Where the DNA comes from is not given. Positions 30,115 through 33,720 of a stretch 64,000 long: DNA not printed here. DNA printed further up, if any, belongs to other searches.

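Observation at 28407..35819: coaE / CbbQ-NorQ AAA+ / CoA-pyrophosphatase Nudix / giant VWA operon with no recognisable client enzyme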

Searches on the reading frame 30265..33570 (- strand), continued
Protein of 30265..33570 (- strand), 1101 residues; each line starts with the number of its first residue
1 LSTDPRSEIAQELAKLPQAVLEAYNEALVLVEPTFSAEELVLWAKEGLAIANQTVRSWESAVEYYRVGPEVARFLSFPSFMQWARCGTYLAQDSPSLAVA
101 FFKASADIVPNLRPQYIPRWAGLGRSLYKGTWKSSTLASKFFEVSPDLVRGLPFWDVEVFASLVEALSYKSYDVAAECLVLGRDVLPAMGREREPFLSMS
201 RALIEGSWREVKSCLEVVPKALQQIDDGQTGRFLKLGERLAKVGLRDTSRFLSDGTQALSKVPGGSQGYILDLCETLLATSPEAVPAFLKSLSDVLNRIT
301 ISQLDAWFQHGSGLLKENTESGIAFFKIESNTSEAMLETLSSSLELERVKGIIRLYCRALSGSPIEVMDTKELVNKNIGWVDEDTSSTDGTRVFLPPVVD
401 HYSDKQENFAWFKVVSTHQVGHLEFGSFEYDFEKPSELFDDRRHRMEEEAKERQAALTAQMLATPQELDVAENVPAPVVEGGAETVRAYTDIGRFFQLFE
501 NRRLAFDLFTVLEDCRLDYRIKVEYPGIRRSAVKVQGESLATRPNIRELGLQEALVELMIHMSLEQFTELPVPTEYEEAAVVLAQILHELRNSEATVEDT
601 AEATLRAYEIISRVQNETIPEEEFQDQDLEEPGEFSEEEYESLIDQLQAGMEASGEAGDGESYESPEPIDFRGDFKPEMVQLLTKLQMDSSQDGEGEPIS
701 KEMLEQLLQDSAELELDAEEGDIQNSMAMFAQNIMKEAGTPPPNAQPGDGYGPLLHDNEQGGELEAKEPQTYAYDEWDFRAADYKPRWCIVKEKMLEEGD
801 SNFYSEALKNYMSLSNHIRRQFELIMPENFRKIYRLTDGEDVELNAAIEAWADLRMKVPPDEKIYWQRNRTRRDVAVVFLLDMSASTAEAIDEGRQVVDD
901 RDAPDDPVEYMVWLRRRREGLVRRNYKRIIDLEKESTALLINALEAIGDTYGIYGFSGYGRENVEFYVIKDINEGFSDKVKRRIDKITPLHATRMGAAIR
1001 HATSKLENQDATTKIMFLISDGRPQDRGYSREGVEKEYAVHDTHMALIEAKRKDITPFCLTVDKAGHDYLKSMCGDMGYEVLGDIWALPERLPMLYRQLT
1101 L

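Call 23: find_related_loci(query=A1, collection=genome_contigs, flank=10000)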
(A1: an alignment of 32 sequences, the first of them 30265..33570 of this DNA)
Query A1 (1101 aa) in genome_contigs; peptide patterns used: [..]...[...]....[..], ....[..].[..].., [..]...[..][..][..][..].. (x = any residue, [..] = any of these).
600 stretches matched a pattern (row limit reached: there are more); 593 encode a relative of the query (tblastn E <= 1e-3); the best 80 are kept; 80 distinct loci.
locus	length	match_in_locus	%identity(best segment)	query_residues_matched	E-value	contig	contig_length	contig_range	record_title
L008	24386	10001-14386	82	1-1101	0e+0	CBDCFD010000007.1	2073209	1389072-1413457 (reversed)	MAG: Dehalococcoidia bacterium isolate 00984b42-5fdc-41aa-b48b-cfc3a05d4d85 genome assembly, contig: contig_7, whole gen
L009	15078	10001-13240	81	1-1100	0e+0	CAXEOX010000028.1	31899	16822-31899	MAG TPA_asm: uncultured bacterium isolate ERR599159_concoct_54 genome assembly, contig: ERZ842013.405, whole genome shot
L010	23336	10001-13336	77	1-1100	0e+0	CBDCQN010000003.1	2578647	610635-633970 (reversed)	MAG: Dehalococcoidia bacterium isolate 997938ad-5f2c-4502-9bad-db81906396c3 genome assembly, contig: contig_3, whole gen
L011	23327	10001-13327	78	1-1100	0e+0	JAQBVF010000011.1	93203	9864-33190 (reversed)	MAG: Chloroflexota bacterium isolate casp150-mb.172 NODE_523_length_93203_cov_0.602208, whole genome shotgun sequence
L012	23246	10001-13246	80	1-1101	0e+0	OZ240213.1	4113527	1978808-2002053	MAG: Dehalococcoidia bacterium isolate 72fd1f58-039a-43d1-a234-fad5f02d9593 genome assembly, chromosome: 1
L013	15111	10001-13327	76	1-1100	0e+0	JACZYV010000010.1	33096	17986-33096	MAG: Chloroflexota bacterium isolate B27T3L14 B27T3L14_NODE596, whole genome shotgun sequence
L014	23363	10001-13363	75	2-1100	0e+0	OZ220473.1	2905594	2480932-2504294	MAG: Dehalococcoidia bacterium isolate 87cb072c-069b-458f-9ccb-7e689b7dc65c genome assembly, chromosome: 1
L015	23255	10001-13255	75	1-1100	0e+0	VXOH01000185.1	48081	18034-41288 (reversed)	MAG: Chloroflexi bacterium isolate SB0662_bin_28 NODE_751_length_48081_cov_27.590534, whole genome shotgun sequence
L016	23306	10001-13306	74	1-1101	0e+0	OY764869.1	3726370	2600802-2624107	MAG: Dehalococcoidia bacterium isolate 68cf78b7-8a41-43a5-8848-46054f5a18e3 genome assembly, chromosome: 1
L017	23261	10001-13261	66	7-1100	0e+0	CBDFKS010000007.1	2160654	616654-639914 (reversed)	MAG: Dehalococcoidia bacterium isolate c4dad43c-b7b6-47a6-a77d-83e0dddb64fa genome assembly, contig: contig_7, whole gen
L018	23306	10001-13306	74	1-1101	0e+0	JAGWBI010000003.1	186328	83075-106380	MAG: Dehalococcoidia bacterium isolate 277c_29 scaffold_143, whole genome shotgun sequence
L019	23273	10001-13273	66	6-1100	0e+0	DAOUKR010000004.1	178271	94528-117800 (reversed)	MAG TPA_asm: Dehalococcoidia bacterium isolate S7_355 k113_1240696, whole genome shotgun sequence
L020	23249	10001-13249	52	8-1101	0e+0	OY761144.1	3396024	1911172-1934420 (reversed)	MAG: Dehalococcoidia bacterium isolate d500c233-76a3-46e4-a508-06ea1f82037c genome assembly, chromosome: 1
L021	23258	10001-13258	53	8-1101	0e+0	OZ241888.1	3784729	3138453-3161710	MAG: Dehalococcoidia bacterium isolate 46affbec-5afd-4908-a2aa-6a71a6f589da genome assembly, chromosome: 1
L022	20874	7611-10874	52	8-1101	0e+0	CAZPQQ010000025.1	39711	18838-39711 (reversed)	MAG TPA_asm: uncultured Dehalococcoidia bacterium isolate SRP308112_co1_348 genome assembly, contig: NODE_1139_length_39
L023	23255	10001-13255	52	8-1101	0e+0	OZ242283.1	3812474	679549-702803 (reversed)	MAG: Dehalococcoidia bacterium isolate d63046ed-7a55-4dc1-8bb2-d3050b7f4681 genome assembly, chromosome: 1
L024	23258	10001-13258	52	8-1101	0e+0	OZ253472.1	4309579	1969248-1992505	MAG: Dehalococcoidia bacterium isolate 530a8394-237e-405c-b316-5e5b388c5070 genome assembly, chromosome: 1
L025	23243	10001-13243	51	8-1101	0e+0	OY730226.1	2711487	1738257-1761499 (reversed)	MAG: Dehalococcoidia bacterium isolate c007961a-0c0c-4106-a690-a869d044ef0b genome assembly, chromosome: 1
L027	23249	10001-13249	52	8-1101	0e+0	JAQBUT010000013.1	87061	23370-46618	MAG: Chloroflexota bacterium isolate casp150-mb.159 NODE_608_length_87061_cov_0.445056, whole genome shotgun sequence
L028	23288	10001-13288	53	9-1101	0e+0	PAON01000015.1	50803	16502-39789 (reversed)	MAG: Dehalococcoidia bacterium isolate SAT215 49303, whole genome shotgun sequence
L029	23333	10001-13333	52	9-1101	0e+0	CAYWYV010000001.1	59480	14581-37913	MAG TPA_asm: uncultured Dehalococcoidia bacterium isolate SRP077602_co4_497 genome assembly, contig: NODE_685_length_594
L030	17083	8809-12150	52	7-1101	0e+0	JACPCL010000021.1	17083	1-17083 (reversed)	MAG: Chloroflexi bacterium isolate NC_groundwater_282_Ag_S-0.65um_62_13 S6_GD2017_2_S65_scaffold_1725, whole genome shot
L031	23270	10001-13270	51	4-1101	0e+0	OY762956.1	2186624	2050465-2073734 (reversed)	MAG: Dehalococcoidia bacterium isolate caf6cba7-c187-4a53-abc2-184ab5dfaca7 genome assembly, chromosome: 1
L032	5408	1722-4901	49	8-1101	0e+0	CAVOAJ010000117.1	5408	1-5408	MAG: Dehalococcoidia bacterium isolate CBN3_323.8 genome assembly, contig: Ga0302135_10009789, whole genome shotgun sequ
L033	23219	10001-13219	60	11-1101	0e+0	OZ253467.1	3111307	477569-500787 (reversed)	MAG: Dehalococcoidia bacterium isolate 6fb9eebd-b222-4681-b7e3-abaa52723ab8 genome assembly, chromosome: 1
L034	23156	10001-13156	50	27-1101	0e+0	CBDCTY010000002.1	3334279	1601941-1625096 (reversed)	MAG: Dehalococcoidia bacterium isolate 8d763e54-a689-437c-9121-06e6f54ce659 genome assembly, contig: contig_2, whole gen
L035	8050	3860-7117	50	8-1101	0e+0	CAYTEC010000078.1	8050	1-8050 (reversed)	MAG TPA_asm: uncultured Dehalococcoidia bacterium isolate SRP308112_co1_438 genome assembly, contig: NODE_17478_length_8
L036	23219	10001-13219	60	11-1101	0e+0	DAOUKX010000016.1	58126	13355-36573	MAG TPA_asm: Dehalococcoidia bacterium isolate S8_365 148686, whole genome shotgun sequence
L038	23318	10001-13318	49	4-1101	0e+0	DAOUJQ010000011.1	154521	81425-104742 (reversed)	MAG TPA_asm: Dehalococcoidia bacterium isolate S34_275 k113_1289355, whole genome shotgun sequence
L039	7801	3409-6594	49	3-1101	0e+0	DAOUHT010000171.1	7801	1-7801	MAG TPA_asm: Dehalococcoidia bacterium isolate S18_111 61517, whole genome shotgun sequence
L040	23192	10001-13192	49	1-1101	0e+0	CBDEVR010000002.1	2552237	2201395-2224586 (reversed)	MAG: Dehalococcoidia bacterium isolate 58e95461-d50d-4896-8677-afe07c5a1cd5 genome assembly, contig: contig_2, whole gen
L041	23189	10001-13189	49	3-1101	0e+0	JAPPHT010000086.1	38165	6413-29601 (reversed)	MAG: Chloroflexota bacterium isolate RHO1_bin_8 NODE_2077_length_38165_cov_18.824219, whole genome shotgun sequence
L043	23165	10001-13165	48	9-1101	0e+0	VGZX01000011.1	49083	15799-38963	MAG: SAR202 cluster bacterium isolate K_Offshore_80m_m2_034 K_Offshore_80m_m2_034_Ga0194132_10001385, whole genome shotg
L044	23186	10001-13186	49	3-1101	0e+0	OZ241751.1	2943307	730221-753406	MAG: Dehalococcoidia bacterium isolate 2d2bd2f0-bb19-455d-b0e6-924b4cd30b0b genome assembly, chromosome: 1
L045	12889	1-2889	54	141-1101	0e+0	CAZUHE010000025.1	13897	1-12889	MAG TPA_asm: uncultured Dehalococcoidia bacterium isolate SRP092796_co3_583 genome assembly, contig: NODE_8710_length_13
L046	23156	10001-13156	50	34-1101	0e+0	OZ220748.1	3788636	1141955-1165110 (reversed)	MAG: Dehalococcoidia bacterium isolate 6c7b36c8-b3ab-4b4c-a352-7e98d29eb5d7 genome assembly, chromosome: 1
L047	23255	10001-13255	53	8-1101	0e+0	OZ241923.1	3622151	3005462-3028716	MAG: Dehalococcoidia bacterium isolate 97b7e7e8-eacd-433b-a875-92d102a9312a genome assembly, chromosome: 1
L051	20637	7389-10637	53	8-1101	0e+0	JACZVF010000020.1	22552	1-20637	MAG: Chloroflexota bacterium isolate B17T3L14 B17T3L14_NODE1263, whole genome shotgun sequence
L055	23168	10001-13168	44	16-1100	0e+0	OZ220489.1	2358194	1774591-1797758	MAG: Tepidiformaceae bacterium isolate fe7a5560-ebd3-4005-b60b-c4614588a40b genome assembly, chromosome: 1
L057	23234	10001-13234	46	7-1101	0e+0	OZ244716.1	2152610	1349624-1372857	MAG: Dehalococcoidia bacterium isolate 5fa05855-5253-4680-9f73-9ee1ceb5e725 genome assembly, chromosome: 1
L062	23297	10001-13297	45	6-1101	0e+0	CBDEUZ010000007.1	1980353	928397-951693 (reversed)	MAG: Dehalococcoidia bacterium isolate 12bb4de0-5d66-41c1-88e6-9363c8e7e517 genome assembly, contig: contig_7, whole gen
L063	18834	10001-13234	51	11-1101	0e+0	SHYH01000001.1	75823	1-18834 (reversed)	MAG: Dehalococcoidia bacterium isolate Baikal-deep-G114 BACOMB-C1099, whole genome shotgun sequence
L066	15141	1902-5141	41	9-1101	0e+0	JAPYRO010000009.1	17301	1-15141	MAG: Dehalococcoidia bacterium isolate PW3.metabat2.168 PW3_4571_length_17301_cov_6.992752, whole genome shotgun sequenc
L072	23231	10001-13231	42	13-1100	0e+0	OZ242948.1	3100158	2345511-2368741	MAG: Dehalococcoidia bacterium isolate a0c66c6a-f5ff-452f-b709-ec8565f303fe genome assembly, chromosome: 1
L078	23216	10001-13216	49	6-1101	0e+0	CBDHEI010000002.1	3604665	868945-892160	MAG: Dehalococcoidia bacterium isolate 8c643066-d586-4031-88eb-ae6791ed655d genome assembly, contig: contig_2, whole gen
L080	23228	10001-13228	50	6-1101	0e+0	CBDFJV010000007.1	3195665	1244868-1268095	MAG: Dehalococcoidia bacterium isolate eb1c3f79-3afa-4cb5-ba0e-5793d67ed66f genome assembly, contig: contig_7, whole gen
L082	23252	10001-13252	52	8-1101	0e+0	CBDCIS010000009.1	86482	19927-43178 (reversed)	MAG: Dehalococcoidia bacterium isolate 8e13df92-f4f3-4e34-85da-b913360e8956 genome assembly, contig: contig_9, whole gen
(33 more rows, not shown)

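Call 24: search_solved_structures(query=A1, max_evalue=0.01, show_alignments=1)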
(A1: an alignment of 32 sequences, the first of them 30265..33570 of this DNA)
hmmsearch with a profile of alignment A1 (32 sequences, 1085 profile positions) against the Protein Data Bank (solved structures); distinct sequences matched with E-value up to 0.01: 12.
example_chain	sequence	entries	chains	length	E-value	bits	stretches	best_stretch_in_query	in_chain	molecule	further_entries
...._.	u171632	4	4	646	1.3e-67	231.9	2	908-1084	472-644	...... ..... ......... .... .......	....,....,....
9qh6_G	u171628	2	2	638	1.3e-57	198.8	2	910-1084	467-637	von Willebrand factor, type A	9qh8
2db0_A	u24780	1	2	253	0.00087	20.6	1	159-305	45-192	253aa long hypothetical protein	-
9uka_G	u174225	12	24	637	0.0013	20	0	475-657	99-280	Cobaltochelatase subunit CobT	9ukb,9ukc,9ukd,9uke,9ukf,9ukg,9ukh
3gs3_A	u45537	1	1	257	0.0019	19.4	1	144-260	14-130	Symplekin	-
3k2s_A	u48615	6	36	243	0.002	19.4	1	114-307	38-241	Apolipoprotein A-I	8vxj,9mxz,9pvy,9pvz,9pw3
4imi_A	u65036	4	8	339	0.0033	18.6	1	145-260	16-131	Symplekin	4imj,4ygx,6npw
9cfs_A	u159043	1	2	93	0.0035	18.6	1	84-159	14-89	Long regulatory protein rop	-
1av1_A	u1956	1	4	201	0.0065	17.7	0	170-307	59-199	APOLIPOPROTEIN A-I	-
7bqq_A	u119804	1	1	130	0.0067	17.6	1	199-305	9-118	Gogy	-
4v6m_A0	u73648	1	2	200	0.0075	17.4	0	170-307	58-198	Apolipoprotein A-I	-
4tql_A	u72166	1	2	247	0.0083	17.3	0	149-288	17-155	Three helix bundle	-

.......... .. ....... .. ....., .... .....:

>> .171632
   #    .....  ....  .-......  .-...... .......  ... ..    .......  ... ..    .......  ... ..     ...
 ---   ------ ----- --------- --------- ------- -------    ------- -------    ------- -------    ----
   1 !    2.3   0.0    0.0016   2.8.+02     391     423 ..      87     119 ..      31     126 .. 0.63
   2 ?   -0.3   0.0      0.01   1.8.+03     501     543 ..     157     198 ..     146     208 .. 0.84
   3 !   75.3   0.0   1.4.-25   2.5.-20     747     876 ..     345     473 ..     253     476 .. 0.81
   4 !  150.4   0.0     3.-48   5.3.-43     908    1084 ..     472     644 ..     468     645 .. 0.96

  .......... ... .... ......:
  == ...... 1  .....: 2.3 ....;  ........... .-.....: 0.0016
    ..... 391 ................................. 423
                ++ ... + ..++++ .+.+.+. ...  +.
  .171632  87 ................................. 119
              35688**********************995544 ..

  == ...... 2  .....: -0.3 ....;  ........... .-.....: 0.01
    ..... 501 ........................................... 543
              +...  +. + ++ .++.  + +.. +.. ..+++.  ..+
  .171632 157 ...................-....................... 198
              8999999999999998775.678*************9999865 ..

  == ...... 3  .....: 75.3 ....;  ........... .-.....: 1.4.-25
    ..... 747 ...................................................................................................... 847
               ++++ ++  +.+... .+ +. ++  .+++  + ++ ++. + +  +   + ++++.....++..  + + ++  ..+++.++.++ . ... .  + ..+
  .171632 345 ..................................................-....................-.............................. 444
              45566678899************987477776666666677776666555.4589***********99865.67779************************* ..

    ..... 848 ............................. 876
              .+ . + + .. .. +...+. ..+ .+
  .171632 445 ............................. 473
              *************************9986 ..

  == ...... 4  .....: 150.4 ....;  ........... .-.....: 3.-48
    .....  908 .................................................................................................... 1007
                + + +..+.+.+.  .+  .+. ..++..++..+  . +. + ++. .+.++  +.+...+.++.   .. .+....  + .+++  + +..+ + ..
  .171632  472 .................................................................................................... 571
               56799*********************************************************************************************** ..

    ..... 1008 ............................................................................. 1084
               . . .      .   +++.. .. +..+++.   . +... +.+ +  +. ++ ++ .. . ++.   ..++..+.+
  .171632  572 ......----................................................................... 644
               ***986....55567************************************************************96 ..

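Call 27: list_cluster_members(proteins=[P0159, P0177, P0189, P0203, P0205, P0208, P0213, P0241, P0261, P0269])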
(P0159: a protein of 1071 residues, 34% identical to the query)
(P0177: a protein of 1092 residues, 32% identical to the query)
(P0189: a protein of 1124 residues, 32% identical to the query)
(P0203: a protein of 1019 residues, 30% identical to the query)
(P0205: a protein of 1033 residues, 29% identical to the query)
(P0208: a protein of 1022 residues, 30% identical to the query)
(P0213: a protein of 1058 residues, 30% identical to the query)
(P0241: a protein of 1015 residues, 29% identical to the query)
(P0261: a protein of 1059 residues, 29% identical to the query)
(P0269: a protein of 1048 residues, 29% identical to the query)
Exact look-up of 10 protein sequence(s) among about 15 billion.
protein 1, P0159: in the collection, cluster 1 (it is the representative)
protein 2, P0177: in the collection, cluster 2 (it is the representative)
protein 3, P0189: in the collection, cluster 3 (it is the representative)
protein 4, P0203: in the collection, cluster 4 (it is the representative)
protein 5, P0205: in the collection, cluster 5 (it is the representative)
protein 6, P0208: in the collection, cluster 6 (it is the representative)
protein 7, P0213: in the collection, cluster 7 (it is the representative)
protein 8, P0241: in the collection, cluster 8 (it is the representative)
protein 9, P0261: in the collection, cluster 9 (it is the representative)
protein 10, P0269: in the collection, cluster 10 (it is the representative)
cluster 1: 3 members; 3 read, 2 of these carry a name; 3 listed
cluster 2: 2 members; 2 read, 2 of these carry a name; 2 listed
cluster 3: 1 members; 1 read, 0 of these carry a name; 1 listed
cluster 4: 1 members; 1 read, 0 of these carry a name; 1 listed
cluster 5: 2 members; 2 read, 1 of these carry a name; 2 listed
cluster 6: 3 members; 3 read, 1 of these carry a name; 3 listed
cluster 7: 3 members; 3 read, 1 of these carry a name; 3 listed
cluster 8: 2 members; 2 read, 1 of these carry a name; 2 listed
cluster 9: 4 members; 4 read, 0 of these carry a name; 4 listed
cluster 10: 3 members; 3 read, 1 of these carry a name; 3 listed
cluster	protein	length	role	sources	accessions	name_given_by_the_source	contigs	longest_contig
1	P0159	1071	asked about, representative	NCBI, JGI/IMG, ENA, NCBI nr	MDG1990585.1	MAG: hypothetical protein P8J51_04880 [Dehalococcoidia bacterium] | hypothetical protein [Dehalococcoidia bacterium]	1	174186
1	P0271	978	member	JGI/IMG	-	hypothetical protein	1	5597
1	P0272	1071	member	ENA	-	-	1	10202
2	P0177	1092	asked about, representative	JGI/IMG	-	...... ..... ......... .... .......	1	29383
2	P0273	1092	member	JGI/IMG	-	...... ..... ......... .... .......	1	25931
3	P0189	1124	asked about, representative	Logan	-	-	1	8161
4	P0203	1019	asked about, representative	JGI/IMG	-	-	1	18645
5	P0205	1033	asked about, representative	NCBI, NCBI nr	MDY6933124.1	MAG: VWA domain-containing protein [Spirochaetota bacterium] | VWA domain-containing protein [Spirochaetota bacterium]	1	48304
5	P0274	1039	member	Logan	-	-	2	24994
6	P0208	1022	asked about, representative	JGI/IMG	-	-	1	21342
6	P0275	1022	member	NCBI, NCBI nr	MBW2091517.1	MAG: VWA domain-containing protein [Deltaproteobacteria bacterium] | VWA domain-containing protein [Deltaproteobacteria bacterium]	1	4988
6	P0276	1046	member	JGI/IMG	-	-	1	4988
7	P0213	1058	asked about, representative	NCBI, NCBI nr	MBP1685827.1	MAG: hypothetical protein H6Q33_1970 [Deltaproteobacteria bacterium] | hypothetical protein [Deltaproteobacteria bacterium]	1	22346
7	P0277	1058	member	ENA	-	-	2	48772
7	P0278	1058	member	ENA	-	-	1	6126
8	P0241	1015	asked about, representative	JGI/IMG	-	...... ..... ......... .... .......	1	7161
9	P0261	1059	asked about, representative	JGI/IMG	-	-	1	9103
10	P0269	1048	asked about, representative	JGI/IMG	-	-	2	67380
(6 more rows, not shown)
